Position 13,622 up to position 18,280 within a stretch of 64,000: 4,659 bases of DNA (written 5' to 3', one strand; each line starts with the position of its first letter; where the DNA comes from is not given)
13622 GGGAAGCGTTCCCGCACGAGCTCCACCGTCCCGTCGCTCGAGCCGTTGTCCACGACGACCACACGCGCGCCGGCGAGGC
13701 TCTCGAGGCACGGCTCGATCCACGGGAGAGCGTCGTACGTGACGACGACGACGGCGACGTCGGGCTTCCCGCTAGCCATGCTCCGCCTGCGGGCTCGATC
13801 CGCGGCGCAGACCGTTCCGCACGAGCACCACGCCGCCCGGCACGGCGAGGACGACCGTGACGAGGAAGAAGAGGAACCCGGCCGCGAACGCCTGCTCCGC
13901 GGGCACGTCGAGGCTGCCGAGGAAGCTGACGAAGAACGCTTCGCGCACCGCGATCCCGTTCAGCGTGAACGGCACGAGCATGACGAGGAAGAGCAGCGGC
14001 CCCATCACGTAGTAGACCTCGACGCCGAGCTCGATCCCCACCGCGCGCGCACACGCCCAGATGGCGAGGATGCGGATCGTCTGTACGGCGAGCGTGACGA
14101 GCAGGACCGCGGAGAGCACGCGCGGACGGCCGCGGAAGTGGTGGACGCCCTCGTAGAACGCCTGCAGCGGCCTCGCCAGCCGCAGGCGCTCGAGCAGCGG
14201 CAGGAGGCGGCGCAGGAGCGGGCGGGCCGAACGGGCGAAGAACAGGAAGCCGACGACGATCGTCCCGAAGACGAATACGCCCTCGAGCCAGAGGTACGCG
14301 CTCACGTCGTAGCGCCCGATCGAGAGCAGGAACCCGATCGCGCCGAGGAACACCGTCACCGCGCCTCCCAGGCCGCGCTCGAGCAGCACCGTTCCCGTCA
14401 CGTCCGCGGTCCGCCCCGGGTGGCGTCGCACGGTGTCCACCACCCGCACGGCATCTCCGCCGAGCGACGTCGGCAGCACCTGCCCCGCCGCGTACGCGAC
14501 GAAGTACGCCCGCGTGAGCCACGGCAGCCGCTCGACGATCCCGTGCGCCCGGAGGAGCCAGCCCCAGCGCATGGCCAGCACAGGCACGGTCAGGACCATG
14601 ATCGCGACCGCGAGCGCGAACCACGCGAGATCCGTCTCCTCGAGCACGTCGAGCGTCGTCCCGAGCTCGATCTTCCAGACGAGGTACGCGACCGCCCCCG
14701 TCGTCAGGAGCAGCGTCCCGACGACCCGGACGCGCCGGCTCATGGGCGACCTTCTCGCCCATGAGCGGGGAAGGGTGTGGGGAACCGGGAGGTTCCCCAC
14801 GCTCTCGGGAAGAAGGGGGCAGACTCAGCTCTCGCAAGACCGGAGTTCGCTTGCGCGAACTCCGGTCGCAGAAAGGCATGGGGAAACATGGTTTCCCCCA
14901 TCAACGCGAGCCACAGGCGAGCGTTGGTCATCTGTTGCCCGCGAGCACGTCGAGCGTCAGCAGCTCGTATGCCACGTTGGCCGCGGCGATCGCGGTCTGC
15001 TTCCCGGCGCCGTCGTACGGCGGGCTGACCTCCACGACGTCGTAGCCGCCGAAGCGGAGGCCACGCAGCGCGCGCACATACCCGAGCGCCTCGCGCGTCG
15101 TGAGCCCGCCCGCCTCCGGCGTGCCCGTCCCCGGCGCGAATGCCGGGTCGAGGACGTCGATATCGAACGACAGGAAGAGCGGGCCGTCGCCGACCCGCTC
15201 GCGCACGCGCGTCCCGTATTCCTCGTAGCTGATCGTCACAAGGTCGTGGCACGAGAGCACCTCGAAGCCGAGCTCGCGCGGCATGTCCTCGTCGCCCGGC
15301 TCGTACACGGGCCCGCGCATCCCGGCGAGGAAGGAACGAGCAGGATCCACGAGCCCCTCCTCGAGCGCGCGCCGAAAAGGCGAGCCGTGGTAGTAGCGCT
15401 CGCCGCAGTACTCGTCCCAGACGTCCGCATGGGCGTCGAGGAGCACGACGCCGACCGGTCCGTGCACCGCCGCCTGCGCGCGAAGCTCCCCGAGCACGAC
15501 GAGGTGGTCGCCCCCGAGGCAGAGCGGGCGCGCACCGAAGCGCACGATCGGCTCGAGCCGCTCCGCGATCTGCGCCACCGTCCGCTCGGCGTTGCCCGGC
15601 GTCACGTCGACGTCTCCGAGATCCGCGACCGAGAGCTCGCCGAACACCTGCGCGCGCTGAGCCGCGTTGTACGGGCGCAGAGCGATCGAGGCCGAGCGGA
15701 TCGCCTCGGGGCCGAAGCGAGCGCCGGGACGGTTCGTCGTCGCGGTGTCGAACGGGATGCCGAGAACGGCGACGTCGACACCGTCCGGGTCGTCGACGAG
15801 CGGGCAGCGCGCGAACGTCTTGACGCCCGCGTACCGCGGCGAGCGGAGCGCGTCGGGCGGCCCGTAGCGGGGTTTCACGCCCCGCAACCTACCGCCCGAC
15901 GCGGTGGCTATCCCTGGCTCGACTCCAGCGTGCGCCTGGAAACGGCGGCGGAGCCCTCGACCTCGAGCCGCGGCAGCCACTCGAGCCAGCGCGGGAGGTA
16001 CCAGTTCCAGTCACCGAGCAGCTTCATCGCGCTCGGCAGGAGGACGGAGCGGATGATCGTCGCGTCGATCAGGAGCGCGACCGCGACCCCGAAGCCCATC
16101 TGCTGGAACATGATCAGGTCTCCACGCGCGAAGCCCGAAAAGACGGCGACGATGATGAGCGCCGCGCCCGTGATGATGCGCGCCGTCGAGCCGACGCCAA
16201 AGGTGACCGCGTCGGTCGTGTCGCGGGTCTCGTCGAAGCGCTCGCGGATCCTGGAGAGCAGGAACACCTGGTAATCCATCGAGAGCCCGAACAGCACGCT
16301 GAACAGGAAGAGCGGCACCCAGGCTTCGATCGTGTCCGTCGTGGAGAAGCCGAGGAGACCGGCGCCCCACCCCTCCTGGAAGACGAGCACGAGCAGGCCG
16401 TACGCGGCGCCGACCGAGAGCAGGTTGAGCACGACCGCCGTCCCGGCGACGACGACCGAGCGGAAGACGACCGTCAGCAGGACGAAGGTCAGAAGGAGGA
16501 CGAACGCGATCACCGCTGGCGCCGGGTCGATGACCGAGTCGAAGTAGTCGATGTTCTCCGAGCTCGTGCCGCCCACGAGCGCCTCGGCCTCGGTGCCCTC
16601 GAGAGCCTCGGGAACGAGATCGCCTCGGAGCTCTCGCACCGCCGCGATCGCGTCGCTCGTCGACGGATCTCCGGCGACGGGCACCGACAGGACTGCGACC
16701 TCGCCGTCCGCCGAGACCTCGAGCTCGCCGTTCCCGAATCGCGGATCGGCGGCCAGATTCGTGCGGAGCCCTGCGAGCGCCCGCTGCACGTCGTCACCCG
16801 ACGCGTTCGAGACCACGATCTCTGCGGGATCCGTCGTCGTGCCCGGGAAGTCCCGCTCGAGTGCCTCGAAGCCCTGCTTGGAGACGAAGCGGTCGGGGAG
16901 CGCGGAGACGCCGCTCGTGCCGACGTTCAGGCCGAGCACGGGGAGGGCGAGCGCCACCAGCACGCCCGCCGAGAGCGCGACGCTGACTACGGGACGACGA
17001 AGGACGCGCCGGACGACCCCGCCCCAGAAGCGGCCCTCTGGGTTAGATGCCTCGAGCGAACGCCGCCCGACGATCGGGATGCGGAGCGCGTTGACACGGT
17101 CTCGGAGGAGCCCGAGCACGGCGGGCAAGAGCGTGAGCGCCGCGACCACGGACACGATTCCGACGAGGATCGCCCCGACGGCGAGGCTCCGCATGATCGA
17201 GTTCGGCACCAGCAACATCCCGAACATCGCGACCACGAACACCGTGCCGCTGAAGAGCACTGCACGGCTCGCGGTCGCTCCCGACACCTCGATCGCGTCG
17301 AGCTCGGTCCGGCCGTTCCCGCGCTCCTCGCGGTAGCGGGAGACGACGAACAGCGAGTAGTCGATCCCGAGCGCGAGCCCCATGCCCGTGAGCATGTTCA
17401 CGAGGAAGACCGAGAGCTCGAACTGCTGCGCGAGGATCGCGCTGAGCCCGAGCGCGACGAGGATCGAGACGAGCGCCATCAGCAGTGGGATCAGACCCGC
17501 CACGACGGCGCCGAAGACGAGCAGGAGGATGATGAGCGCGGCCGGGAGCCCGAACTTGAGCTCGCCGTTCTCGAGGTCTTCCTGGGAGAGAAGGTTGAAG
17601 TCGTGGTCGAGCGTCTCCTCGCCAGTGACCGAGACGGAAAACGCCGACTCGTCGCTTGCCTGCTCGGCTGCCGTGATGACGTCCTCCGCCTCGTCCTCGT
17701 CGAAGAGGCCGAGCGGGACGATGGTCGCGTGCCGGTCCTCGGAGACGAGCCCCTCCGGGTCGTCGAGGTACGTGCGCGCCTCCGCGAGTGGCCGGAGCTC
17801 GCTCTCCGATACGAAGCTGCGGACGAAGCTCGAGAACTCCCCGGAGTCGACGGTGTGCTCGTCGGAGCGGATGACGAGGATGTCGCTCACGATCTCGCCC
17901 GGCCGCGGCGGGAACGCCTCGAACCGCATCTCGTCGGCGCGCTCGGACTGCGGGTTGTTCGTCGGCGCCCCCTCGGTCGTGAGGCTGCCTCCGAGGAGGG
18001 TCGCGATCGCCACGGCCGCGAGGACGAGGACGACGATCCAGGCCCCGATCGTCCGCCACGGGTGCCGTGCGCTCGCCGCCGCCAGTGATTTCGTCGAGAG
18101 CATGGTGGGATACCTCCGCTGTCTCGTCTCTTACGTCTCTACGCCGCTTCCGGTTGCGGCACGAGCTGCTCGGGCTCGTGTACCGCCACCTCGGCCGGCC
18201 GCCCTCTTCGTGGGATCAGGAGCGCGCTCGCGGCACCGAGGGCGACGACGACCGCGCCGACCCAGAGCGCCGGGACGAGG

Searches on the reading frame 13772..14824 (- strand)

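Call 53: search_protein_families(library=pfam, proteins=[window:13772-14824:-])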
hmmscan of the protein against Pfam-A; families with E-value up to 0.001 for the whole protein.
window:13772-14824:- (350 aa): 1 family
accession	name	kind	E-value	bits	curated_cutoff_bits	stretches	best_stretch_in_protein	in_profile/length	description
PF03706.18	LPG_synthase_TM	-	1.9e-36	126.5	33.4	1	37-329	4-301/302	Lysylphosphatidylglycerol synthase TM region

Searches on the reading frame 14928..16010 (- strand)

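Call 53: search_protein_families(library=pfam, proteins=[window:14928-16010:-])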
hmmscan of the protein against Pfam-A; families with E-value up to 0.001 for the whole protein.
window:14928-16010:- (360 aa): 1 family
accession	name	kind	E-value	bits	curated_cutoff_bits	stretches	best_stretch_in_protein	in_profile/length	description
PF00491.26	Arginase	-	8.5e-89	298.2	22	1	79-351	2-279/280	Arginase family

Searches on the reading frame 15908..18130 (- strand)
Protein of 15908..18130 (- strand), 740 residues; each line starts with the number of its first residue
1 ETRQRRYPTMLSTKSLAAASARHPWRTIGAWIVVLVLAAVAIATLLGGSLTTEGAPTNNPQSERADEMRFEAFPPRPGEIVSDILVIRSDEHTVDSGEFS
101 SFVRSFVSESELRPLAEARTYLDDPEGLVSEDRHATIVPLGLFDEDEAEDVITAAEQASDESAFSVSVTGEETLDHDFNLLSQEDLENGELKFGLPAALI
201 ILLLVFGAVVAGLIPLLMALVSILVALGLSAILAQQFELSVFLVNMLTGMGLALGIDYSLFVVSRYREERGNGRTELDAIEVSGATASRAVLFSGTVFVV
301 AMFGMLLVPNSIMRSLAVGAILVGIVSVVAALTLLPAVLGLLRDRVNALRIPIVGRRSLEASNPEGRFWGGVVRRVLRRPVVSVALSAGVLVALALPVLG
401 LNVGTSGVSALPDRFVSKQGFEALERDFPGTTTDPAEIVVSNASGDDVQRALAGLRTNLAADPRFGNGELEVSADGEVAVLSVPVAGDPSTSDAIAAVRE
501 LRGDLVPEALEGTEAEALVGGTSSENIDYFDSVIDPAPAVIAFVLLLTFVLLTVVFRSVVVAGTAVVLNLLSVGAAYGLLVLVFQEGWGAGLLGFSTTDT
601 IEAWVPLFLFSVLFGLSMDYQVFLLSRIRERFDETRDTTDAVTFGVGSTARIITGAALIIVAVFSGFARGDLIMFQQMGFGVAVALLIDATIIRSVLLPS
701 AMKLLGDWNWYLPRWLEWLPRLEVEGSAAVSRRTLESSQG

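Call 53: search_protein_families(library=pfam, proteins=[window:15908-18130:-])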
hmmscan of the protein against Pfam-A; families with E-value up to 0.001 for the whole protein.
window:15908-18130:- (740 aa): 1 family
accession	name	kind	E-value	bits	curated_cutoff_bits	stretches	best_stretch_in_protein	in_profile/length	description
PF03176.21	MMPL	-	2e-83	280.6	20.5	2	116-381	65-331/333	MMPL family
